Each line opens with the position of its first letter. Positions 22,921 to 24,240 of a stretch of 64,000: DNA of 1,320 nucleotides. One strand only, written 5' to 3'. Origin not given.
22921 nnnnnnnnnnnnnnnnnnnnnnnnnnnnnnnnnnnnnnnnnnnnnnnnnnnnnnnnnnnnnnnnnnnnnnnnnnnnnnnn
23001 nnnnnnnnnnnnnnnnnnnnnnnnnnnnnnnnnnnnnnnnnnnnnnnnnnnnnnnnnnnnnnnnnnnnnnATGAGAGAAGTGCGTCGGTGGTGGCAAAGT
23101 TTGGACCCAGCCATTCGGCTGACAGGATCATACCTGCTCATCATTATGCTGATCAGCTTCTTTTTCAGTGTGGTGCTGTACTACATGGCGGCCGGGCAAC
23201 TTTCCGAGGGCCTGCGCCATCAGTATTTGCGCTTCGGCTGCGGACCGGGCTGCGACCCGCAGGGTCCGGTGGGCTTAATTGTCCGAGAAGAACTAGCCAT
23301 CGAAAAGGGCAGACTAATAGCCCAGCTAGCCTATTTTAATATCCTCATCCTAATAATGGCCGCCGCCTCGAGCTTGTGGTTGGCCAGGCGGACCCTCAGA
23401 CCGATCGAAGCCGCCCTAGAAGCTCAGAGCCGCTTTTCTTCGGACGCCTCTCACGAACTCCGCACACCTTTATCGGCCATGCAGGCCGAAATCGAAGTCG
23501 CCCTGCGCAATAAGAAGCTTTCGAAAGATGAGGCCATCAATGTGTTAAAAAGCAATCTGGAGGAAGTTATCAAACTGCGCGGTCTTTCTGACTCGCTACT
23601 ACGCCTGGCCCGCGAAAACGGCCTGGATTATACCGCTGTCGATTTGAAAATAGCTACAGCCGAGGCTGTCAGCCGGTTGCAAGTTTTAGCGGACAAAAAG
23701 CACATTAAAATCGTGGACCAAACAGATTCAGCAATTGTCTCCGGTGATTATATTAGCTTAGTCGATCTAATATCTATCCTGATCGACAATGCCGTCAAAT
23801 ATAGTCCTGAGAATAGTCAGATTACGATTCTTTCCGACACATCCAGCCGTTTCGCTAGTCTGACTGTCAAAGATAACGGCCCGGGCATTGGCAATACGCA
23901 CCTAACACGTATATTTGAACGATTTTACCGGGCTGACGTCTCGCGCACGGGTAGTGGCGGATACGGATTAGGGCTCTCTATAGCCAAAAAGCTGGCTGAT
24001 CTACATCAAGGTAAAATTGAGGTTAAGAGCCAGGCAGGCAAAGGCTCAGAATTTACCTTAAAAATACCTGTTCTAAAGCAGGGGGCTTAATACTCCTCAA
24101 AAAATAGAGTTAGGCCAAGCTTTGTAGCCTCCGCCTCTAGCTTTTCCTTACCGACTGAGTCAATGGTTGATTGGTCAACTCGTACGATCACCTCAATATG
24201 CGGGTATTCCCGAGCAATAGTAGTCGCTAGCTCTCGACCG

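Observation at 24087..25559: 490-aa orphan protein wedged between a two-component system and tRNA-Glu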

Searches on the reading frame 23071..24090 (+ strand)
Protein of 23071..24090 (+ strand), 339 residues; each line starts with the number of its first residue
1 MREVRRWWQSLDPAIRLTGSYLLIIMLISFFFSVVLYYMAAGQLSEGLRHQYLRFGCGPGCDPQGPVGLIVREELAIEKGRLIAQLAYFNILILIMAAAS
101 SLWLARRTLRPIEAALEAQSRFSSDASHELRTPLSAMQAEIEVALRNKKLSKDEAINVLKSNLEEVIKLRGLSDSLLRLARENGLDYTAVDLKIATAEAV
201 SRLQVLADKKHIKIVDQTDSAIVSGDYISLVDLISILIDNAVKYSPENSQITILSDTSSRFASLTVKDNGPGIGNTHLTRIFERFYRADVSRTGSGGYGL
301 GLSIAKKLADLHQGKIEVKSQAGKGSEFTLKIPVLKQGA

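Call 52: find_related_loci(query=window:23071-24090:+, collection=metagenome_contigs, flank=10000)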
Query window:23071-24090:+ (339 aa) in metagenome_contigs; peptide patterns used: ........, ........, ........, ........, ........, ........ (x = any residue, [..] = any of these).
600 stretches matched a pattern (row limit reached: there are more); 554 encode a relative of the query (tblastn E <= 1e-3); the best 80 are kept; 80 distinct loci.
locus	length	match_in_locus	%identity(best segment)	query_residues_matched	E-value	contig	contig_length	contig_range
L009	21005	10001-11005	43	15-334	6e-73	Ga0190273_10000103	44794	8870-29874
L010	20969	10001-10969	43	16-332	3e-61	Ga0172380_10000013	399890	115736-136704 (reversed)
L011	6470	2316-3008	42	112-336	2e-44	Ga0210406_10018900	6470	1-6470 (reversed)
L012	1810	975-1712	39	94-334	2e-43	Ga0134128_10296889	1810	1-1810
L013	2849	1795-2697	33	82-335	8e-42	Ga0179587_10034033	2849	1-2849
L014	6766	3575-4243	41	120-336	2e-39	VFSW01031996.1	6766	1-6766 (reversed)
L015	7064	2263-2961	38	109-335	3e-39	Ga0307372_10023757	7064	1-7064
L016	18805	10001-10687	41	112-334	3e-39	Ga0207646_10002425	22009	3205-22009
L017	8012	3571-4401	37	65-338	2e-38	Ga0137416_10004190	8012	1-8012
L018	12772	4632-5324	40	112-336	8e-38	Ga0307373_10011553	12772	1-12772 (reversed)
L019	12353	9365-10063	39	112-338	7e-38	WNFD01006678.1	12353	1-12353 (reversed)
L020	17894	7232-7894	40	121-333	2e-37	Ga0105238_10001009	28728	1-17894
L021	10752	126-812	38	109-334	1e-36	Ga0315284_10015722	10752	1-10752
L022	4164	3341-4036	39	109-334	8e-36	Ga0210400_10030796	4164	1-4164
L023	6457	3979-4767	34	75-333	3e-35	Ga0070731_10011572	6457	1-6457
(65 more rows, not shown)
